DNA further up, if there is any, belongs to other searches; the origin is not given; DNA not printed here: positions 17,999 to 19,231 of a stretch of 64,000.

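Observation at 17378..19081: Operon of a DHp-only pseudo-histidine kinase (His->Thr, no ATPase domain), a poly-acidic-tail protein and a DUF1844 protein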

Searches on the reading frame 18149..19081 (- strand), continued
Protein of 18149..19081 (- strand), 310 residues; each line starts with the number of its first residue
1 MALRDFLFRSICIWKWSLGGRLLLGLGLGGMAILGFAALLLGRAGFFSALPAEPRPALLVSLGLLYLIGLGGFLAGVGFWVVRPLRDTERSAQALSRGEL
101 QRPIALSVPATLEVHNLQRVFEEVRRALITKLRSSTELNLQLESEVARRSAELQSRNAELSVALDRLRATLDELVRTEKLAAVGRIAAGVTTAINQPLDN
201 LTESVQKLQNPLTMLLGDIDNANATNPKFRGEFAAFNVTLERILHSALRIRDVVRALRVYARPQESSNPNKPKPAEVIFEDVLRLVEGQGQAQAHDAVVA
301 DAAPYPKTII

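Call 30: search_protein_families(library=pfam, proteins=[P0012, P0024, P0025, P0026, P0028, P0029, P0008, P0016], max_evalue=1)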
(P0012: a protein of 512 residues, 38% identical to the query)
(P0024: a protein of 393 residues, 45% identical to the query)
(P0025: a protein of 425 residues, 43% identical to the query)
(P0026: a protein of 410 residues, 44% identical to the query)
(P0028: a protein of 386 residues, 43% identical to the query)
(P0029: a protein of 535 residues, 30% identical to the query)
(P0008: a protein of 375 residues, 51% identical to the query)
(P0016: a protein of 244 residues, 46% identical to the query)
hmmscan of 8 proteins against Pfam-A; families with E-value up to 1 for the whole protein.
P0012 (512 aa): 2 families
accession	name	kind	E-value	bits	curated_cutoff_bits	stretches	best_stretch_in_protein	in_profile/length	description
PF00672.30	HAMP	-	2.6e-08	34.5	25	1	182-230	6-52/53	HAMP domain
PF15665.10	FAM184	-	0.0025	17.9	32.7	1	212-277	95-161/211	Family with sequence similarity 184, A and B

P0024 (393 aa): 6 families
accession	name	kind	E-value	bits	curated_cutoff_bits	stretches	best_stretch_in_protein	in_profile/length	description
PF04513.17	Baculo_PEP_C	-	0.0026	18.3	38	1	79-153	49-118/140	Baculovirus polyhedron envelope protein, PEP, C terminus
PF16515.11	HIP1_clath_bdg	-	0.042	14.7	28.8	1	93-175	2-86/99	Clathrin-binding domain of Huntingtin-interacting protein 1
PF21097.3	SR_plectin_7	-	0.087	13.7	27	1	57-143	13-97/116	Spectrin repeat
PF00512.31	HisKA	-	0.25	11.9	26.9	1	127-207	4-58/66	His Kinase A (phospho-acceptor) domain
PF00672.30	HAMP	-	0.32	11.8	25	1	24-46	6-28/53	HAMP domain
PF21944.1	Hemotin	-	0.6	10.3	27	0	217-251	13-48/74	Hemotin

P0025 (425 aa): 5 families
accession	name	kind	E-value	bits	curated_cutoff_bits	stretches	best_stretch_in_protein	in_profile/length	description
PF04275.20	P-mevalo_kinase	-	0.001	19.4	33.8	1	157-213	15-72/114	Phosphomevalonate kinase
PF04513.17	Baculo_PEP_C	-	0.0012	19.3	38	1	105-179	49-118/140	Baculovirus polyhedron envelope protein, PEP, C terminus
PF20582.4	UPF0758_N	-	0.061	13.8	27.1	1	212-236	25-49/77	UPF0758 N-terminal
PF21097.3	SR_plectin_7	-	0.12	13.3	27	1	83-169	13-97/116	Spectrin repeat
PF00512.31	HisKA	-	0.68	10.5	26.9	0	154-233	5-58/66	His Kinase A (phospho-acceptor) domain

P0026 (410 aa): 3 families
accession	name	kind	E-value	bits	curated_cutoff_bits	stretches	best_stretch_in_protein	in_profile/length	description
PF04513.17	Baculo_PEP_C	-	0.0051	17.3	38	1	105-186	49-126/140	Baculovirus polyhedron envelope protein, PEP, C terminus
PF16515.11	HIP1_clath_bdg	-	0.01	16.6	28.8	1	119-214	2-98/99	Clathrin-binding domain of Huntingtin-interacting protein 1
PF21097.3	SR_plectin_7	-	0.22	12.4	27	1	83-169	13-97/116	Spectrin repeat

P0028 (386 aa): 2 families
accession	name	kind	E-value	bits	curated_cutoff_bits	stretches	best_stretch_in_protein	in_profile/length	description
PF04513.17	Baculo_PEP_C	-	0.00061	20.3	38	1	79-159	49-125/140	Baculovirus polyhedron envelope protein, PEP, C terminus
PF16515.11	HIP1_clath_bdg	-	0.75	10.6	28.8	1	93-184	2-95/99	Clathrin-binding domain of Huntingtin-interacting protein 1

P0029 (535 aa): 6 families
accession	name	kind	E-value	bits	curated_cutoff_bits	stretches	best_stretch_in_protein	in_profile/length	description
PF02518.31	HATPase_c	-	3.9e-26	92.1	26.4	1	405-516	2-110/111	Histidine kinase-, DNA gyrase B-, and HSP90-like ATPase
PF00672.30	HAMP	-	1.8e-10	41.4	25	1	192-242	3-53/53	HAMP domain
PF00512.31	HisKA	-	1.6e-09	38.1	26.9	1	292-364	3-66/66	His Kinase A (phospho-acceptor) domain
PF13581.12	HATPase_c_2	-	0.0062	17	27.4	1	417-491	40-111/127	Histidine kinase-like ATPase domain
PF06810.17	Phage_scaffold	-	0.28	11.6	35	1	248-310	55-116/170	Phage capsid assembly scaffolding protein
PF00957.27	Synaptobrevin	-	0.72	10.2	26.4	0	244-278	26-60/89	Synaptobrevin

P0008 (375 aa): 2 families
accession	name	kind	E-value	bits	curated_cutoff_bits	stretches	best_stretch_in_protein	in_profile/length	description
PF00672.30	HAMP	-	0.0063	17.3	25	1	124-152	5-33/53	HAMP domain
PF13675.11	PilJ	-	0.02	15.4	26.6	1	129-184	51-107/114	Type IV pili methyl-accepting chemotaxis transducer N-term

P0016 (244 aa): 3 families
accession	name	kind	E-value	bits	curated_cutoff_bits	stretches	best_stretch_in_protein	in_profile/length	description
PF00672.30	HAMP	-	0.00019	22.1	25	1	32-84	1-51/53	HAMP domain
PF19443.4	DAHL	-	0.07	13.3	38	1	79-139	4-63/221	DAHL domain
PF15665.10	FAM184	-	0.08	13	32.7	1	71-138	99-166/211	Family with sequence similarity 184, A and B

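Call 35: predict_structure(alignment_id=A1)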
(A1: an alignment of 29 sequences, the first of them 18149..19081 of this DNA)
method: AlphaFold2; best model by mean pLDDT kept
length: 310 residues; sequences in the alignment: 29
mean_pLDDT: 78.6   pTM: 0.36
mean pLDDT of the five models: 78.6, 75.5, 75.1, 74.6, 73.2
residues with pLDDT >= 90: 72; 70-90: 145; 50-70: 86; < 50: 7
segments of 3 or more residues with pLDDT < 50: none
pLDDT, mean of each block of 10 residues (from residue 1): 73 57 64 72 58 72 90 88 85 80 64 84 93 96 98 98 98 94 86 85 88 83 74 87 87 82 64 59 68 58 52
secondary structure, 60 per line:
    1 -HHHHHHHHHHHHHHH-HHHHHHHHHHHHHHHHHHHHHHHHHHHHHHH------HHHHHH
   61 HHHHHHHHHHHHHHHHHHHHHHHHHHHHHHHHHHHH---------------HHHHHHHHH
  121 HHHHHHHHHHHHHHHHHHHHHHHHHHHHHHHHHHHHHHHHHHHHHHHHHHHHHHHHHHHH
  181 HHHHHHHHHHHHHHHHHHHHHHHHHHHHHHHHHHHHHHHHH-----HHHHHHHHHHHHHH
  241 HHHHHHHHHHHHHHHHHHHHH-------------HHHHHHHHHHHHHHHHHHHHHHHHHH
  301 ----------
elements in order: H2-16 H18-48 H55-96 H112-221 H227-261 H275-300

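Call 48: fold_search(model_id=the predicted structure, library=pdb)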
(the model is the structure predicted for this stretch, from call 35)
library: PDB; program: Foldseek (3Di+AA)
matches with E <= 10: 4; with E <= 0.001: 0
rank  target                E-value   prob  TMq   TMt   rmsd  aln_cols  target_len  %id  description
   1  7emf_0                2.0e+00  0.08  0.10  0.12  13.9       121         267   13  Human Mediator (deletion of MED1-IDR) in a Tail-extended conformation (released 2021-05-05)
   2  4cq4_A                6.0e+00  0.13  0.21  0.49   6.3       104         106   21  C-terminal fragment of Af1503-sol: transmembrane receptor Af1503 from Archaeoglobus fulgidus engineered for solubility (released 2014-03-12)
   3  4dvy                  6.0e+00  0.06  0.13  0.07  17.7       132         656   15  Crystal structure of the Helicobacter pylori CagA oncoprotein (released 2012-07-25)
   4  4gn0_A                8.9e+00  0.10  0.21  0.49   6.3       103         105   20  De novo phasing of a Hamp-complex using an improved Arcimboldo method (released 2013-09-11)

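Call 54: search_protein_representatives(alignment_id=A5)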
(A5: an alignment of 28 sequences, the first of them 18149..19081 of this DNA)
Query: 28 sequences, 315 profile positions. Proteins with E-value up to 0.001 (for the whole library): 41132; up to 1e-10: 4229; up to 1e-30: 74. The best 150 are listed.
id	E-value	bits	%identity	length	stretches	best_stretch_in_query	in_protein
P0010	7.3e-104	364.2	-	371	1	17-287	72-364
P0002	1.6e-102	359.7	-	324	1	26-268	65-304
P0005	6.2e-99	348.0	-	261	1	30-297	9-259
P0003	2.8e-97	342.6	-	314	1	5-270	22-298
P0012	4.2e-92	325.5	-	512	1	25-315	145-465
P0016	5.5e-92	325.1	-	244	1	30-264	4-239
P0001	3.3e-88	312.7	-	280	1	17-312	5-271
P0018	5.9e-87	308.6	-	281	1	17-261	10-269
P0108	5.5e-86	305.4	-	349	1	5-279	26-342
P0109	1.8e-83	297.1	-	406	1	27-302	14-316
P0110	1.6e-77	277.6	-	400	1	37-289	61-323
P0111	4.5e-76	272.9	-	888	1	29-299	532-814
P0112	1.3e-71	258.3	-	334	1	32-265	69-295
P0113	3.7e-64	233.7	-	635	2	79-294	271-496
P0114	9.3e-62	225.8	-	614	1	28-261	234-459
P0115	1.6e-56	208.6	-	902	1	33-260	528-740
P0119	7.3e-50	186.8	-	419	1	28-261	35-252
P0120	1.6e-49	185.6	-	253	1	38-260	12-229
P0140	2.2e-43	165.4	-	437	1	42-278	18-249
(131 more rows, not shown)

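Call 56: search_protein_families(library=pfam, proteins=[P0111, P0113, P0109, P0110, P0140, P0112, P0120, P0114, P0115, P0119], max_evalue=0.01)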
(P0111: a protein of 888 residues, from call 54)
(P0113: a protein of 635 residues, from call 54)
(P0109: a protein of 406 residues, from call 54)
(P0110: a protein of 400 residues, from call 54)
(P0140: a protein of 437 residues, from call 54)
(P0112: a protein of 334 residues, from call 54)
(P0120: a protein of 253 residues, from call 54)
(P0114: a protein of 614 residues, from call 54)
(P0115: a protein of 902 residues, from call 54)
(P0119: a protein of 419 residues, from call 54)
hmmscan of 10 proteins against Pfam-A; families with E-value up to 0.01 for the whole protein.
P0111 (888 aa): 1 family
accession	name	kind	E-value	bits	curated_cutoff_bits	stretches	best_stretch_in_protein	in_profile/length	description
PF00672.30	HAMP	-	6.6e-08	33.2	25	1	565-613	6-52/53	HAMP domain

P0113 (635 aa): 0 families

P0109 (406 aa): 0 families

P0110 (400 aa): 0 families

P0140 (437 aa): 0 families

P0112 (334 aa): 0 families

P0120 (253 aa): 1 family
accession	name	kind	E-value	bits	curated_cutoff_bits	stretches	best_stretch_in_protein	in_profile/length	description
PF19443.4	DAHL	-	0.0049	17.1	38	1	77-144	4-75/221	DAHL domain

P0114 (614 aa): 5 families
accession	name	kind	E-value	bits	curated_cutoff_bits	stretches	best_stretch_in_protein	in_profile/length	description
PF02518.31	HATPase_c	-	5.4e-31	107.7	26.4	1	492-601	2-110/111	Histidine kinase-, DNA gyrase B-, and HSP90-like ATPase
PF00672.30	HAMP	-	1.4e-09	38.5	25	1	264-316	2-52/53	HAMP domain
PF00512.31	HisKA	-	1.9e-07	31.5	26.9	1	370-449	2-64/66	His Kinase A (phospho-acceptor) domain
PF13581.12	HATPase_c_2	-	0.00049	20.5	27.4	1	503-596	39-125/127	Histidine kinase-like ATPase domain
PF14501.12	HATPase_c_5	-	0.0012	19.2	22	1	496-587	6-91/102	GHKL domain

P0115 (902 aa): 3 families
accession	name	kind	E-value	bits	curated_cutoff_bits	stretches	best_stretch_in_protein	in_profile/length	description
PF02518.31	HATPase_c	-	2.1e-28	99.4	26.4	1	777-897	4-110/111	Histidine kinase-, DNA gyrase B-, and HSP90-like ATPase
PF00672.30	HAMP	-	5e-08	33.6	25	1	556-606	4-52/53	HAMP domain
PF00512.31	HisKA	-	5.4e-08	33.2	26.9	1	660-734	2-65/66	His Kinase A (phospho-acceptor) domain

P0119 (419 aa): 2 families
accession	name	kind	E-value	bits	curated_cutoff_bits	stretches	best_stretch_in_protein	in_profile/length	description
PF00672.30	HAMP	-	1e-09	39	25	1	60-113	1-53/53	HAMP domain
PF00512.31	HisKA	-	6.7e-07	29.7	26.9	1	166-243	2-65/66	His Kinase A (phospho-acceptor) domain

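Call 57: find_encoding_contigs(protein=P0111, flank=5000, max_places=2)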
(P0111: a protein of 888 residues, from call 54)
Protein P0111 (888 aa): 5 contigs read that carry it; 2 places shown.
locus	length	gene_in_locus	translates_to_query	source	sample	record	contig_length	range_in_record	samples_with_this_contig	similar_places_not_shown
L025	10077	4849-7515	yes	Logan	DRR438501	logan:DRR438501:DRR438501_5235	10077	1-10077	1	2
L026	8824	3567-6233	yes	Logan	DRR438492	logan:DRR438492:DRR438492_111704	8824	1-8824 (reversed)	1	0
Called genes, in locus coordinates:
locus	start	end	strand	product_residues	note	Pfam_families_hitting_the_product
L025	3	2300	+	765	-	?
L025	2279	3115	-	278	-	-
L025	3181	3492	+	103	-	-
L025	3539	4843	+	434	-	-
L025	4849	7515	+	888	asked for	PF00672:HAMP (weak)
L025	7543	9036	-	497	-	-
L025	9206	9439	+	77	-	PF01197:Ribosomal_L31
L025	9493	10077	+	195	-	?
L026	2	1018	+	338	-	?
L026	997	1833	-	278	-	-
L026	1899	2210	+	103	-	-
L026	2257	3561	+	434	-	-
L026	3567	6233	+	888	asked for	PF00672:HAMP (weak)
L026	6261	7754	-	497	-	-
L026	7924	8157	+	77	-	PF01197:Ribosomal_L31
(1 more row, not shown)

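Call 66: find_encoding_contigs(protein=P0114, flank=5000, max_places=2)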
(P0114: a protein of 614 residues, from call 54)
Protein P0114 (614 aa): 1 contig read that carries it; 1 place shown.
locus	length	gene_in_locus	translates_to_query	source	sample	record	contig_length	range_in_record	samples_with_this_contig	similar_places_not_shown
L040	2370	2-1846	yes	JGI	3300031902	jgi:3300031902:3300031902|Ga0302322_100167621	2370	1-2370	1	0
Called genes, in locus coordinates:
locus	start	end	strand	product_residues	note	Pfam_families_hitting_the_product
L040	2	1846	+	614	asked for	PF00672:HAMP, PF00512:HisKA (weak), PF02518:HATPase_c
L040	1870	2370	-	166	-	?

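Call 77: search_protein_families(library=padloc, proteins=[window:18149-19081:-], max_evalue=0.01)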
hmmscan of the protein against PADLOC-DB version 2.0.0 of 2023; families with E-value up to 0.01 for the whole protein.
window:18149-19081:- (310 aa): 0 families

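Call 78: search_protein_families(library=phrogs, proteins=[window:18149-19081:-], max_evalue=0.01)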
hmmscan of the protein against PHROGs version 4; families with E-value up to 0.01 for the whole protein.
window:18149-19081:- (310 aa): 0 families
